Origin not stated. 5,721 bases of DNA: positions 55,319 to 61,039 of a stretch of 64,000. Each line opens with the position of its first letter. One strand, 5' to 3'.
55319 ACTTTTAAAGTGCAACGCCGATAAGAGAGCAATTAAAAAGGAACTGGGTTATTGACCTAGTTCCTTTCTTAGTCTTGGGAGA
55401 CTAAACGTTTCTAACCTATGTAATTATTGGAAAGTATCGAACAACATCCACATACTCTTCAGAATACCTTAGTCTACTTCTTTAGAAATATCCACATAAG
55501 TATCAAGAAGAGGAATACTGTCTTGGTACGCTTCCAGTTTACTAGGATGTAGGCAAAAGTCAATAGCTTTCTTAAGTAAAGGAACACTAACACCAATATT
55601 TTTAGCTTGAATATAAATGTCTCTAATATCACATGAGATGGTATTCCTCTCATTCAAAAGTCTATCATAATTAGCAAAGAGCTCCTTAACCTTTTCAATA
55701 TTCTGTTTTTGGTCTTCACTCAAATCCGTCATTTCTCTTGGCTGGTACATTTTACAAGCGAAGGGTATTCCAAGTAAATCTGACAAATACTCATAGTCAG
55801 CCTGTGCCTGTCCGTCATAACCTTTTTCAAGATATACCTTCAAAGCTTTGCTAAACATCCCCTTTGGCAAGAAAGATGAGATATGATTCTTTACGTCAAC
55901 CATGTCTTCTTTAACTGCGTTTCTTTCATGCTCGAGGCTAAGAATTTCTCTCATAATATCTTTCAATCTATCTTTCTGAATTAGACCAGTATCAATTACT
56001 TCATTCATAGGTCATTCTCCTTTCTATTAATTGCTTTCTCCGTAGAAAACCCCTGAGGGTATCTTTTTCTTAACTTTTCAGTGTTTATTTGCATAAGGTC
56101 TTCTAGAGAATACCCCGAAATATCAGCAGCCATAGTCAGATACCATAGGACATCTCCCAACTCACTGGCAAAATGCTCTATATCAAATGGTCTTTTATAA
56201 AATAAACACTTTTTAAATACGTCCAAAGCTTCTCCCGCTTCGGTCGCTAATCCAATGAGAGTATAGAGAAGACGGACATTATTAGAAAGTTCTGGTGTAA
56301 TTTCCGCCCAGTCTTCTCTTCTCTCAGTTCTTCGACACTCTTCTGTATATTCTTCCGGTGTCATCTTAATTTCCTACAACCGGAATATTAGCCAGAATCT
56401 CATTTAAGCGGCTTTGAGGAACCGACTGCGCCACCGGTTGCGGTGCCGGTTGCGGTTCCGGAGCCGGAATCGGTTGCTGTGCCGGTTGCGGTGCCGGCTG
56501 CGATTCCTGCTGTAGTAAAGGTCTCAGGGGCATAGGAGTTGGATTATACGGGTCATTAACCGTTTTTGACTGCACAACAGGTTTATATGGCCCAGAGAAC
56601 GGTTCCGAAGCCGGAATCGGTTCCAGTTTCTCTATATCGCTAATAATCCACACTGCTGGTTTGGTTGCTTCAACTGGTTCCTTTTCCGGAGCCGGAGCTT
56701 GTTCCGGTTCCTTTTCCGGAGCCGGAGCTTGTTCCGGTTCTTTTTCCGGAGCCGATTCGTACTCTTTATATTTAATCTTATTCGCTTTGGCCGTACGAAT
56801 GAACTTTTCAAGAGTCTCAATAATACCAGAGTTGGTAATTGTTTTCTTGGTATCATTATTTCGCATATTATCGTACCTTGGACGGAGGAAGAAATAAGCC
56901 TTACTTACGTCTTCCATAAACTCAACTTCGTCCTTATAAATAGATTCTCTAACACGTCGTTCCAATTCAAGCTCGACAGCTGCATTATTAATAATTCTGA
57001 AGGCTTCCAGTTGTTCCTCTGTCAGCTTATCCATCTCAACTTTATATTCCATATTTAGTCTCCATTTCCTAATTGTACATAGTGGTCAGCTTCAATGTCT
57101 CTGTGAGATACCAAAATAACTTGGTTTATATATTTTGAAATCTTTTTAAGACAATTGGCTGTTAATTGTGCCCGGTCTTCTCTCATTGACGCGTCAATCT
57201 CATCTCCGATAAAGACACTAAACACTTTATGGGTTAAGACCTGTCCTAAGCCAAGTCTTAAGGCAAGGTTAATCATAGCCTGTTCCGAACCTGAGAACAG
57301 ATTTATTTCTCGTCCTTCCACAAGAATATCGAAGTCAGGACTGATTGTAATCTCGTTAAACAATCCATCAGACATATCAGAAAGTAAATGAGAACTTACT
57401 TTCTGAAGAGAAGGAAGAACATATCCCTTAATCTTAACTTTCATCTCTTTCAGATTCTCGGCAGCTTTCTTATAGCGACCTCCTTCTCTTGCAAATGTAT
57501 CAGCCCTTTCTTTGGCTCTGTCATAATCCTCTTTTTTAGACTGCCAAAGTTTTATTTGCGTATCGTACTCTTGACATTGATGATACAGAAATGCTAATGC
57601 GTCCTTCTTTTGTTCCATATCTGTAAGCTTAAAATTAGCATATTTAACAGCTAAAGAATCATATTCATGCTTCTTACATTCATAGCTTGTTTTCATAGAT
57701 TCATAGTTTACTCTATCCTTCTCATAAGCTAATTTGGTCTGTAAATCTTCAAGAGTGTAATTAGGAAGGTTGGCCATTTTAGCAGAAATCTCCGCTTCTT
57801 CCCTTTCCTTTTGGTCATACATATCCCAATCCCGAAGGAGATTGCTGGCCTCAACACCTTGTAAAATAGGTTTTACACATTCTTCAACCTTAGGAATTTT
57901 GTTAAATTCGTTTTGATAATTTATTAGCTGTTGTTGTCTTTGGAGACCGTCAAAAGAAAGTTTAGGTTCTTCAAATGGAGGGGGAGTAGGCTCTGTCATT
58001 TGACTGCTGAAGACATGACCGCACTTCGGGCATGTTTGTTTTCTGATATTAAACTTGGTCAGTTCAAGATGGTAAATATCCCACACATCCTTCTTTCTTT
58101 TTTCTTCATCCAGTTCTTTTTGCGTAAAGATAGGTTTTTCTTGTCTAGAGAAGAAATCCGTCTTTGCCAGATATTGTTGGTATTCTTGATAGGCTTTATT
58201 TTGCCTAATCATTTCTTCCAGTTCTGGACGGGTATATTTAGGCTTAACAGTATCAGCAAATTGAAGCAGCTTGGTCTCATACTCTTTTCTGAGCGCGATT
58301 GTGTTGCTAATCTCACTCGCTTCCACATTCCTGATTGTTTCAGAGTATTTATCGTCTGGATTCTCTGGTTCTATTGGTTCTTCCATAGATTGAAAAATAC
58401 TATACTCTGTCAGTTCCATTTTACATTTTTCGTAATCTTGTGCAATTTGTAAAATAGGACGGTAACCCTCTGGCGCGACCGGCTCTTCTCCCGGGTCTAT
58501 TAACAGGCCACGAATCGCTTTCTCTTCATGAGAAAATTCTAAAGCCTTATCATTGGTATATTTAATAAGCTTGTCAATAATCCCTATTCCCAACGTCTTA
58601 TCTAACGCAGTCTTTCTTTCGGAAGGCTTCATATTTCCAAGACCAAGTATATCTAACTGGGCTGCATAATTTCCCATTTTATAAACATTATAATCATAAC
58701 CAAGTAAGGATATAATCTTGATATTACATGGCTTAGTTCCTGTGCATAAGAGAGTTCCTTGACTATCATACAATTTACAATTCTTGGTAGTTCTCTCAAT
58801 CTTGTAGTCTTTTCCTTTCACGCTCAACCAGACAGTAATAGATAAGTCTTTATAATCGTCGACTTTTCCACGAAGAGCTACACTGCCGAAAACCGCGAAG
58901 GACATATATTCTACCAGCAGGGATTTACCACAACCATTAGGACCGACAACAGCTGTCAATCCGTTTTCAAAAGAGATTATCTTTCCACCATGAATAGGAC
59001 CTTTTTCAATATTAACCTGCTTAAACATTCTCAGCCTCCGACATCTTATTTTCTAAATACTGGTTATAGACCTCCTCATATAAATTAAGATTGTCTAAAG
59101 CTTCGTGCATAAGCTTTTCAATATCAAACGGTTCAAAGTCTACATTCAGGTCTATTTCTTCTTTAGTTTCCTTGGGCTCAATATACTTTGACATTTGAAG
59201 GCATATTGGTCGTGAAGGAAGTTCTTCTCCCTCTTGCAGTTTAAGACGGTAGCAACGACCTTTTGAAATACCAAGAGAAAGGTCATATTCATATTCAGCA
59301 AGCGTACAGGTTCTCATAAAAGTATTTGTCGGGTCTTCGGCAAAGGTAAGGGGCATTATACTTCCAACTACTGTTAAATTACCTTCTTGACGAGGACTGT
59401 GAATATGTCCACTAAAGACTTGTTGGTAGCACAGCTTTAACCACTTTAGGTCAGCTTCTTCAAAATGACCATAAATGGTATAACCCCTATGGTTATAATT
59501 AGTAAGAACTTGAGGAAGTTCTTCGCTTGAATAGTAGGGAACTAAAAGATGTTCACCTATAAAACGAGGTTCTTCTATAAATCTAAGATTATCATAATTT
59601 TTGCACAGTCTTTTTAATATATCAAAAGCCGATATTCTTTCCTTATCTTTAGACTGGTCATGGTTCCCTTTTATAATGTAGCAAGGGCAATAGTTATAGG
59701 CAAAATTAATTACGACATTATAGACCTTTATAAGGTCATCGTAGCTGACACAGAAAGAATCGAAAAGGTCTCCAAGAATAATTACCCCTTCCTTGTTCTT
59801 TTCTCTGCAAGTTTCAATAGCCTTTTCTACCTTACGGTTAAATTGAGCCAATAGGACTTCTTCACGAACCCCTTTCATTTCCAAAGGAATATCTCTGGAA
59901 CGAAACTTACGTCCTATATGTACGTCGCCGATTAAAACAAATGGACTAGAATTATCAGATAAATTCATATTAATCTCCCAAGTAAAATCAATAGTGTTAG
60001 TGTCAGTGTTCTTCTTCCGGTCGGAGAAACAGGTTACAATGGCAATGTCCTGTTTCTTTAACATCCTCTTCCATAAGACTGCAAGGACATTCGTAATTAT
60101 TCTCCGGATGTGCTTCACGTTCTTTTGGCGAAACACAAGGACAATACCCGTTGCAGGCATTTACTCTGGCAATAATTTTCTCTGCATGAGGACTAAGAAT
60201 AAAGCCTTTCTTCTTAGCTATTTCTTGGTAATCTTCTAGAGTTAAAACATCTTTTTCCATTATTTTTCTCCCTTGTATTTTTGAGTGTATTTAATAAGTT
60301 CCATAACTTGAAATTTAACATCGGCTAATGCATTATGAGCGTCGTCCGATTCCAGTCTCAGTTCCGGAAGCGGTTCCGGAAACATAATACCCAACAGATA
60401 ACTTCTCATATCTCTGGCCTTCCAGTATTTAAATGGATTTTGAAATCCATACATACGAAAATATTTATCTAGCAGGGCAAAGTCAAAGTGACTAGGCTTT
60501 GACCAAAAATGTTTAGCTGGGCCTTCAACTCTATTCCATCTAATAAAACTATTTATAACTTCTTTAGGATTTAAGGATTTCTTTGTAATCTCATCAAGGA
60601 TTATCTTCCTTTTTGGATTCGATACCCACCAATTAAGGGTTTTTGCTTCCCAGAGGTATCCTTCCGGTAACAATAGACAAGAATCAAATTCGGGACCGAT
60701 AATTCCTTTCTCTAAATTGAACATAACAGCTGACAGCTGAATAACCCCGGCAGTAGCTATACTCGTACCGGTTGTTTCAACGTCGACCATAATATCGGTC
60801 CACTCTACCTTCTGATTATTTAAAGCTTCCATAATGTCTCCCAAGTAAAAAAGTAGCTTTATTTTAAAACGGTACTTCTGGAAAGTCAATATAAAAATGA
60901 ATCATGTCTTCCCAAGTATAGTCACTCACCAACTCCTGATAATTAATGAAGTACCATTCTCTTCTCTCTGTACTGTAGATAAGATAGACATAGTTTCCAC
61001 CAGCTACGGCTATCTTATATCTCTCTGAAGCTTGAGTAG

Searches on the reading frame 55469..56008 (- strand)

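Call 19: search_protein_families(library=pfam, proteins=[window:55469-56008:-], max_evalue=0.001)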
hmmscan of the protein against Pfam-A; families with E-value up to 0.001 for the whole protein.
window:55469-56008:- (179 aa): 1 family
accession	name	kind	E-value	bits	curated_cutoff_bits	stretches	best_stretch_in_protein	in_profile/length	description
PF10073.14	GapR_DNA-bd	-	3.9e-08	33.2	22.6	1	106-163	4-61/72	GapR-like, DNA-binding domain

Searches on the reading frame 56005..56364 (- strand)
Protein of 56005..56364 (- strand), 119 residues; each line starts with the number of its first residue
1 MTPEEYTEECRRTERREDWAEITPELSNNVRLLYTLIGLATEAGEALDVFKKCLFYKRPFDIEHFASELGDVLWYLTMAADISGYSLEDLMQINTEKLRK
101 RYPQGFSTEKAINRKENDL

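Call 19: search_protein_families(library=pfam, proteins=[window:56005-56364:-], max_evalue=0.001)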
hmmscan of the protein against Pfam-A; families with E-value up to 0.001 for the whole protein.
window:56005-56364:- (119 aa): 1 family
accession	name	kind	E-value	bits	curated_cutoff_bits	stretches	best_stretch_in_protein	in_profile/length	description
PF03819.22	MazG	-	7.1e-10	39.5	22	1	38-106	9-74/74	MazG nucleotide pyrophosphohydrolase domain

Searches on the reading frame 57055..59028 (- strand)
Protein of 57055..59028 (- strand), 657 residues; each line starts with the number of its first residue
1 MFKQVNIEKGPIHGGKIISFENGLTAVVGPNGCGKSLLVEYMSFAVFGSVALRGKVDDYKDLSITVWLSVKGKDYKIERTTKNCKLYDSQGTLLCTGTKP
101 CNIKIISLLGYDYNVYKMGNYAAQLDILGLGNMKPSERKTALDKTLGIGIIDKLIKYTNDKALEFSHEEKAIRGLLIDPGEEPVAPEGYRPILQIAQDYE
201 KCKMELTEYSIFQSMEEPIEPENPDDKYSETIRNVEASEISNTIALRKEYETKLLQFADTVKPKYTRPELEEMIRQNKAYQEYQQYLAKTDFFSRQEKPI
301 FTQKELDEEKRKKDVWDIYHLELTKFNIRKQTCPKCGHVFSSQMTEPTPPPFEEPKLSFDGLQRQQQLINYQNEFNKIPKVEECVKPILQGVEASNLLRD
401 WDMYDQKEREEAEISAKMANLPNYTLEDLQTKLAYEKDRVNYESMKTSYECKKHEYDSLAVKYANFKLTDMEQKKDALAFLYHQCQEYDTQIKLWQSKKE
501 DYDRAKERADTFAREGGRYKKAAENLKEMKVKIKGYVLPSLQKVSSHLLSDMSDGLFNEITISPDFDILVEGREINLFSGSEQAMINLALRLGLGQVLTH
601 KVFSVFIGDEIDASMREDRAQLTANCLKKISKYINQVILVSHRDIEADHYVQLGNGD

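Call 19: search_protein_families(library=pfam, proteins=[window:57055-59028:-], max_evalue=0.001)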
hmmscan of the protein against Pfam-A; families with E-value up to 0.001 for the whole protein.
window:57055-59028:- (657 aa): 1 family
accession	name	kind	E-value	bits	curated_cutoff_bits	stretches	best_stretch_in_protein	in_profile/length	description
PF02463.25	SMC_N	-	1.8e-13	50.8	40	2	331-644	135-199/220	RecF/RecN/SMC N terminal domain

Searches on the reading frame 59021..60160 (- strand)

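Call 19: search_protein_families(library=pfam, proteins=[window:59021-60160:-], max_evalue=0.001)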
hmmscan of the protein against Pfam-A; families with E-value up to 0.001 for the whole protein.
window:59021-60160:- (379 aa): 2 families
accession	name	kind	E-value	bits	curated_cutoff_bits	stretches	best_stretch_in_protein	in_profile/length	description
PF00149.33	Metallophos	-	2.8e-10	41.4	21.5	1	73-255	2-190/191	Calcineurin-like phosphoesterase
PF12850.12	Metallophos_2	-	0.00091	19.7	27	0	109-259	14-122/154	Calcineurin-like phosphoesterase superfamily domain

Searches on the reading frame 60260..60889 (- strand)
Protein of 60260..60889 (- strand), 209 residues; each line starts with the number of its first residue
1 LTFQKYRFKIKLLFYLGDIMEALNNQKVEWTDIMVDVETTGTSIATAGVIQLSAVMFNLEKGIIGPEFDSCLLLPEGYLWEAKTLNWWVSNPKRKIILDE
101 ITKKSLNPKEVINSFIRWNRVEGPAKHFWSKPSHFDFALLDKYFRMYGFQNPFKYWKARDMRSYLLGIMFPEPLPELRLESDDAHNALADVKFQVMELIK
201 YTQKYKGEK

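Call 19: search_protein_families(library=pfam, proteins=[window:60260-60889:-], max_evalue=0.001)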
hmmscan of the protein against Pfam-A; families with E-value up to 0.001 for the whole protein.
window:60260-60889:- (209 aa): 2 families
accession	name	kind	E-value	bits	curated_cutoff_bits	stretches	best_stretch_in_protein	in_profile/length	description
PF16473.11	Rv2179c-like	-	1.6e-23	83.8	27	1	32-196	2-171/177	3'-5' exoribonuclease Rv2179c-like domain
PF00929.31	RNase_T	-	0.00046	21.2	24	0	34-70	2-39/164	Exonuclease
